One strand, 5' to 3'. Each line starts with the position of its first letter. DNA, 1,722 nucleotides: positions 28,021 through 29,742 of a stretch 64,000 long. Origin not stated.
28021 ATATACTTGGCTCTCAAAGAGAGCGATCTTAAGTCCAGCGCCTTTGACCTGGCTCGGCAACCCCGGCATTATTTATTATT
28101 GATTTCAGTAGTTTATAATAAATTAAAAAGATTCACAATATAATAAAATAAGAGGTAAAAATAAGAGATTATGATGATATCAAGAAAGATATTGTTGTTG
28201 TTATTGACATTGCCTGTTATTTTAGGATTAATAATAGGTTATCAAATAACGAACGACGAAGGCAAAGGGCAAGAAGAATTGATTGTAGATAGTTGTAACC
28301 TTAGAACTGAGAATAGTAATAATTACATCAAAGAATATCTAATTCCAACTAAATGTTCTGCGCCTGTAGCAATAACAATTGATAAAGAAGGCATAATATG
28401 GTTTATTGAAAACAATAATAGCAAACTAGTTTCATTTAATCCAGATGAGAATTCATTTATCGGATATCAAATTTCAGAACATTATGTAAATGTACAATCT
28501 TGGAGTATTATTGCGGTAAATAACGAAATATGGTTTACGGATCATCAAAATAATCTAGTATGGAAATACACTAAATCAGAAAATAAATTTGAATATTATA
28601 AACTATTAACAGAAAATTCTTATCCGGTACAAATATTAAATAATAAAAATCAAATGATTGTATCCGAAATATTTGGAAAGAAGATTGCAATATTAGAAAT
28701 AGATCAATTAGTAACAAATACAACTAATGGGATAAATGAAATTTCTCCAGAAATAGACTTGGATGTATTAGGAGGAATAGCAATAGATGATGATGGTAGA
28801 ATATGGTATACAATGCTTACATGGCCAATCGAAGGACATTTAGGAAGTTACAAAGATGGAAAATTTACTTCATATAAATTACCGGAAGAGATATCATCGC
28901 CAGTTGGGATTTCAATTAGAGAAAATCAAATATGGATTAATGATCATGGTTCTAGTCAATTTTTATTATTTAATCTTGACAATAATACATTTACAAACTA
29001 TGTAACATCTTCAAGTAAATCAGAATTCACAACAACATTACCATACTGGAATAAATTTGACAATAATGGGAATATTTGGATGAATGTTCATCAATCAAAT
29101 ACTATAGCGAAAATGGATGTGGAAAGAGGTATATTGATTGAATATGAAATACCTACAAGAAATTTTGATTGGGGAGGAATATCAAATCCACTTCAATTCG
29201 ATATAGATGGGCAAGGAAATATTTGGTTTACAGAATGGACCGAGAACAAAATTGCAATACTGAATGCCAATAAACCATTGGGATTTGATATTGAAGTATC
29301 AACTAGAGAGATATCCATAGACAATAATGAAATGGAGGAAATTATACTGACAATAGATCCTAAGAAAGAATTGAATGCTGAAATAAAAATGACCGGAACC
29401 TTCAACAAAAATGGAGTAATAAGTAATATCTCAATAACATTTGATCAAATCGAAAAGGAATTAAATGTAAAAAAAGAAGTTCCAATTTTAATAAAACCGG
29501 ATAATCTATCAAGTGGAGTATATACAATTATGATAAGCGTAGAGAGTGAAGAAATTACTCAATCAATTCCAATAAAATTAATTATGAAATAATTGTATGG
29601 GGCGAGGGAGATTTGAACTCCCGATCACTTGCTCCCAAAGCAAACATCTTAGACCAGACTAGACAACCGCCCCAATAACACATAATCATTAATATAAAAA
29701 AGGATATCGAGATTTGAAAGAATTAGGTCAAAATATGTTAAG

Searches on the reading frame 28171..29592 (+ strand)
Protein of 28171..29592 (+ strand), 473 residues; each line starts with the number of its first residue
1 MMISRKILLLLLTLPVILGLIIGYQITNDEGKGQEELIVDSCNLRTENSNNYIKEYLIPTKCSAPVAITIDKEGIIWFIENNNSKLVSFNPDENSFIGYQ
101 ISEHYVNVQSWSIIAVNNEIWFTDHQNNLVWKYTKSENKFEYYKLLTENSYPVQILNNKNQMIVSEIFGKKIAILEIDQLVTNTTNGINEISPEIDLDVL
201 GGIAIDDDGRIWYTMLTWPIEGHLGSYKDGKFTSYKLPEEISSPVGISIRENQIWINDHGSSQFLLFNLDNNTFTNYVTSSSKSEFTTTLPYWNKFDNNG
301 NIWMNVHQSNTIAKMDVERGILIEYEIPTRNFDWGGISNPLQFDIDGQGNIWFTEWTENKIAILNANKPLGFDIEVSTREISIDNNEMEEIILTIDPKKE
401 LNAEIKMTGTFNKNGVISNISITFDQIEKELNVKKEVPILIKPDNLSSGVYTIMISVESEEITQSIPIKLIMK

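Call 31: search_protein_families(library=ncbifam, proteins=[window:28171-29592:+], max_evalue=0.1)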
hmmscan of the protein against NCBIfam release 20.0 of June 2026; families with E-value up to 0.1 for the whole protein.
window:28171-29592:+ (473 aa): 3 families
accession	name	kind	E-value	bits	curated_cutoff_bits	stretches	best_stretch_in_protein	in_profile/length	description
NF000022.1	stregra_B_VgbA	exception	2.2e-20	73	600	2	51-174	87-208/299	streptogramin B lyase Vgb(A)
NF000096.1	stregra_B_VgbB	exception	3.6e-18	65.8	600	2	52-163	172-280/295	streptogramin B lyase Vgb(B)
NF035926.1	scyF_NHL_VPEP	equivalog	0.0015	17.7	350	1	230-367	140-276/376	scytonemin biosynthesis PEP-CTERM protein ScyF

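Call 45: search_protein_families(library=pfam, proteins=[window:28171-29592:+], max_evalue=0.1)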
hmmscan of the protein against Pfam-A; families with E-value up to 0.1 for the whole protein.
window:28171-29592:+ (473 aa): 4 families
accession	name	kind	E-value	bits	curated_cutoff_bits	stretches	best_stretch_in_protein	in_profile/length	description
PF24684.1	Vgb_lyase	-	2.1e-25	89.6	50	2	52-164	170-279/290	Virginiamycin B lyase family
PF08450.18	SGL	-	3.6e-06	27.2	26.3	1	116-331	10-226/246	SMP-30/Gluconolactonase/LRE-like region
PF05096.18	Glu_cyclase_2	-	0.057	13.3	22.3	0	251-321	132-199/249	Glutamine cyclotransferase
PF01436.27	NHL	-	0.079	13.5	20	0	202-212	6-16/28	NHL repeat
